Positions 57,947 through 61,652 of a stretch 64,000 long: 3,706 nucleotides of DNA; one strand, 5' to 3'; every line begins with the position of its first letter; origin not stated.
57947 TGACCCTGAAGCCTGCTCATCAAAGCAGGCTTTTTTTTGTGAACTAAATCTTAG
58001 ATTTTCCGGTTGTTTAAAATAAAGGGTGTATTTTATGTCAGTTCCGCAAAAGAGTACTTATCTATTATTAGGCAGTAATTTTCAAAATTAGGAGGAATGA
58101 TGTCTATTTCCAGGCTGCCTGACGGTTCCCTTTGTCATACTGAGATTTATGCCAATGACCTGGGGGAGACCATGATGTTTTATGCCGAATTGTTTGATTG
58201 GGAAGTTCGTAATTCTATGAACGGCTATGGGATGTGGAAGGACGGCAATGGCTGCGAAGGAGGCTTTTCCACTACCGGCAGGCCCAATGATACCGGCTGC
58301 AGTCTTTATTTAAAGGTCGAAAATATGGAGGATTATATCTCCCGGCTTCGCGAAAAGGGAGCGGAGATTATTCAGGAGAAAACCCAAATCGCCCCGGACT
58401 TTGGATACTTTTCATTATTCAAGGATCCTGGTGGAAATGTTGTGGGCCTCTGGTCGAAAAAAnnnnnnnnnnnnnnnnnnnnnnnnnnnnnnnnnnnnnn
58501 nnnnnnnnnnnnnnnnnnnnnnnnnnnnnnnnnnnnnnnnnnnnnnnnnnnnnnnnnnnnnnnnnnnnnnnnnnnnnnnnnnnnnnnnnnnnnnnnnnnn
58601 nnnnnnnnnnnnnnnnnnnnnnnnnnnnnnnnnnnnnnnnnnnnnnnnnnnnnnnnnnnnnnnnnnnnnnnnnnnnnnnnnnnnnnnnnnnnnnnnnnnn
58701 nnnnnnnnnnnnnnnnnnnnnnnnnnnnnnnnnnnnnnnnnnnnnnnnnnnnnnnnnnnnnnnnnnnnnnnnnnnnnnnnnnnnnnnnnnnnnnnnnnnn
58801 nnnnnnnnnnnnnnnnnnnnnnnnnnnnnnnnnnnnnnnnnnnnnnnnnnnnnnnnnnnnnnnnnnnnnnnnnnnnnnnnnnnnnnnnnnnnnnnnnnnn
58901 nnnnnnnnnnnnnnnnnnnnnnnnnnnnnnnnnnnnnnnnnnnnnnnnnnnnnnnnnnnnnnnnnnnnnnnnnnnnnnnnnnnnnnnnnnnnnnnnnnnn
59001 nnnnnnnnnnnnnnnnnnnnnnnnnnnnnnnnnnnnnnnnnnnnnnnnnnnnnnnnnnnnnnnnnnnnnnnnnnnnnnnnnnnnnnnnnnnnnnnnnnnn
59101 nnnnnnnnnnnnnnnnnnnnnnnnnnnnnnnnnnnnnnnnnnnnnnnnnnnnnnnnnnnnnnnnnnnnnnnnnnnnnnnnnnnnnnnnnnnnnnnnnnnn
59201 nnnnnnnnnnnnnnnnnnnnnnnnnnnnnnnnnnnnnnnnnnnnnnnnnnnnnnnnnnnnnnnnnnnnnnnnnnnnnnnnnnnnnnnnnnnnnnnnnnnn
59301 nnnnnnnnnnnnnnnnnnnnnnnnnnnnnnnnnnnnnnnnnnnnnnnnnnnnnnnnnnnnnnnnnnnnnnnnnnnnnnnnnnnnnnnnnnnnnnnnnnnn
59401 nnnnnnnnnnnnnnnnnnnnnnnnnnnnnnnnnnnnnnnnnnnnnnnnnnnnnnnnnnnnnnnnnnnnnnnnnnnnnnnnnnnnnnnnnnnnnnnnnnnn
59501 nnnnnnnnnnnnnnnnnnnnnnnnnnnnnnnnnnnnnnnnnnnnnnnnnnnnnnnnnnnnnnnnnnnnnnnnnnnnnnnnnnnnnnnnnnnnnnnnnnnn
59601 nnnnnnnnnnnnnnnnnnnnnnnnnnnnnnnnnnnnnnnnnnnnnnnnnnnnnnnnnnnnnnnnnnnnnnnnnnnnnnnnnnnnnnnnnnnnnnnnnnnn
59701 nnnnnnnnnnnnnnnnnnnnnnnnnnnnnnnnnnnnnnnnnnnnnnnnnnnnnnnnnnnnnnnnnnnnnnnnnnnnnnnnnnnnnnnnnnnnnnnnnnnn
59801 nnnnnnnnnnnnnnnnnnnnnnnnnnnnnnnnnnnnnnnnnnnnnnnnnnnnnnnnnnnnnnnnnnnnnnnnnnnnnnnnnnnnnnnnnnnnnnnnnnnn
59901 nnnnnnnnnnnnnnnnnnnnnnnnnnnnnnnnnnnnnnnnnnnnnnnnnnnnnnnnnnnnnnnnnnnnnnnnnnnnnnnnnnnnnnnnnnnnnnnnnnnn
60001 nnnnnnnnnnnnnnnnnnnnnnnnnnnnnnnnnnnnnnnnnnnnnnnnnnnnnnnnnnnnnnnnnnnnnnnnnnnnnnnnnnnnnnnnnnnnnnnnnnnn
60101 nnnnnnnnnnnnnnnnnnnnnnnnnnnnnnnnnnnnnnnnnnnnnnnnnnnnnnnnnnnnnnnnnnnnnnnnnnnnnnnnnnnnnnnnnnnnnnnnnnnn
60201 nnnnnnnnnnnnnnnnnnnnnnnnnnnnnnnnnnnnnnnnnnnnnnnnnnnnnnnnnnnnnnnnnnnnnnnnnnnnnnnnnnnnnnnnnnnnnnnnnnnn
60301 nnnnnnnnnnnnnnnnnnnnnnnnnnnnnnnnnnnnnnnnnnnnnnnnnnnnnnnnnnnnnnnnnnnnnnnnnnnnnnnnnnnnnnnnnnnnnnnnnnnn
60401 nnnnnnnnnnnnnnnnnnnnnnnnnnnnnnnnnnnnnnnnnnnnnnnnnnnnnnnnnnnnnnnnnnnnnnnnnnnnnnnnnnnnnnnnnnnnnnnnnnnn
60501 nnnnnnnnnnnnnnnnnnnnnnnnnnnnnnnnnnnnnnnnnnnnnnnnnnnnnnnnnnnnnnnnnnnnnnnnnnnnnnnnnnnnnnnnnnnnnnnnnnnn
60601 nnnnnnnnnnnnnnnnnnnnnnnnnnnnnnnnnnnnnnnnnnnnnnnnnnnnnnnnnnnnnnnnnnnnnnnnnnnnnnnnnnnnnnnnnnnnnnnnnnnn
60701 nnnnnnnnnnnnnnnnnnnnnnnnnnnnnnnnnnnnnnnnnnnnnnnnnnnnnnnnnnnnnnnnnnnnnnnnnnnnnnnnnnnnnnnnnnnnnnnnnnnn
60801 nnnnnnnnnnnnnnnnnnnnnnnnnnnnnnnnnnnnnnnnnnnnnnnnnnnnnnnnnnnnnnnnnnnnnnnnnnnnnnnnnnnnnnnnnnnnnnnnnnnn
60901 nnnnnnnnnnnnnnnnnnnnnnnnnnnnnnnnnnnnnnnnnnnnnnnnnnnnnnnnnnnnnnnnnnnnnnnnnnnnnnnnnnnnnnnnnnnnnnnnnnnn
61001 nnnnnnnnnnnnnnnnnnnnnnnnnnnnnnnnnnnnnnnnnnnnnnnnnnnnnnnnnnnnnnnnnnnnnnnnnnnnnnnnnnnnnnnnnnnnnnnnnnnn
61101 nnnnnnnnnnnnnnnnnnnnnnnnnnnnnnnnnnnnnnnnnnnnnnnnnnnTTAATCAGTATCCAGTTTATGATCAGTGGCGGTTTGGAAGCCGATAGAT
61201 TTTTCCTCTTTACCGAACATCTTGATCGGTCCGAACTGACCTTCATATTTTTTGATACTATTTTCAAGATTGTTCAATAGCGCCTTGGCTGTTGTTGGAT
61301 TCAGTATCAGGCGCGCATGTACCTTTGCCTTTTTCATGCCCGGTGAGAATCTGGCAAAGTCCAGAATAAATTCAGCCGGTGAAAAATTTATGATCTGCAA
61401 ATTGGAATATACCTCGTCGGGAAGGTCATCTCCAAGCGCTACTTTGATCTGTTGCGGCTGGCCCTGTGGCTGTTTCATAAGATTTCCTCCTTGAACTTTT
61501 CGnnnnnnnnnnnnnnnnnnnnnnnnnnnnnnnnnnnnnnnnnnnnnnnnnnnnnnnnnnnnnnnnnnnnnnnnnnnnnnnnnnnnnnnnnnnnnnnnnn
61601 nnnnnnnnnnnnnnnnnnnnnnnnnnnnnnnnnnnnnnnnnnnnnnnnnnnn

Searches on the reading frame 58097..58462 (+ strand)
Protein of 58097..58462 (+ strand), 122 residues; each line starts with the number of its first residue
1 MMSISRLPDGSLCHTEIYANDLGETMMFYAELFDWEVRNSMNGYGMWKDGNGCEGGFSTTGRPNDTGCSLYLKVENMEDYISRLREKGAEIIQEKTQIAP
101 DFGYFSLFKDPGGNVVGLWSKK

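Call 83: search_protein_families(library=pfam, proteins=[window:58097-58462:+], max_evalue=0.01)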
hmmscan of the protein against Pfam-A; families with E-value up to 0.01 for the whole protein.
window:58097-58462:+ (122 aa): 2 families
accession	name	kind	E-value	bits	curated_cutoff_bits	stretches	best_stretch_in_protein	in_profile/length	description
PF00903.31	Glyoxalase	-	6.2e-09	36.7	20.6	1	14-116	4-119/121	Glyoxalase/Bleomycin resistance protein/Dioxygenase superfamily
PF18029.7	Glyoxalase_6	-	1.8e-05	25.8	23.6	1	19-115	6-102/106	Glyoxalase-like domain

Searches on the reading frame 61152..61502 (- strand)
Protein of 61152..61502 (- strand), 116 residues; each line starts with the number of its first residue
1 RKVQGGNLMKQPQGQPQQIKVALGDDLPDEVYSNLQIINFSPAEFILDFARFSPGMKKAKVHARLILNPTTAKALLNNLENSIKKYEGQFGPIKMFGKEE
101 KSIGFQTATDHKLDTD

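Call 83: search_protein_families(library=pfam, proteins=[window:61152-61502:-], max_evalue=0.01)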
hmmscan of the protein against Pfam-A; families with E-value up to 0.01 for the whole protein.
window:61152-61502:- (116 aa): 1 family
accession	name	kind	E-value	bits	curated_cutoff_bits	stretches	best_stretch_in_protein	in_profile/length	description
PF11950.13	DUF3467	-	6.7e-22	77.8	25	1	10-95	6-92/92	Protein of unknown function (DUF3467)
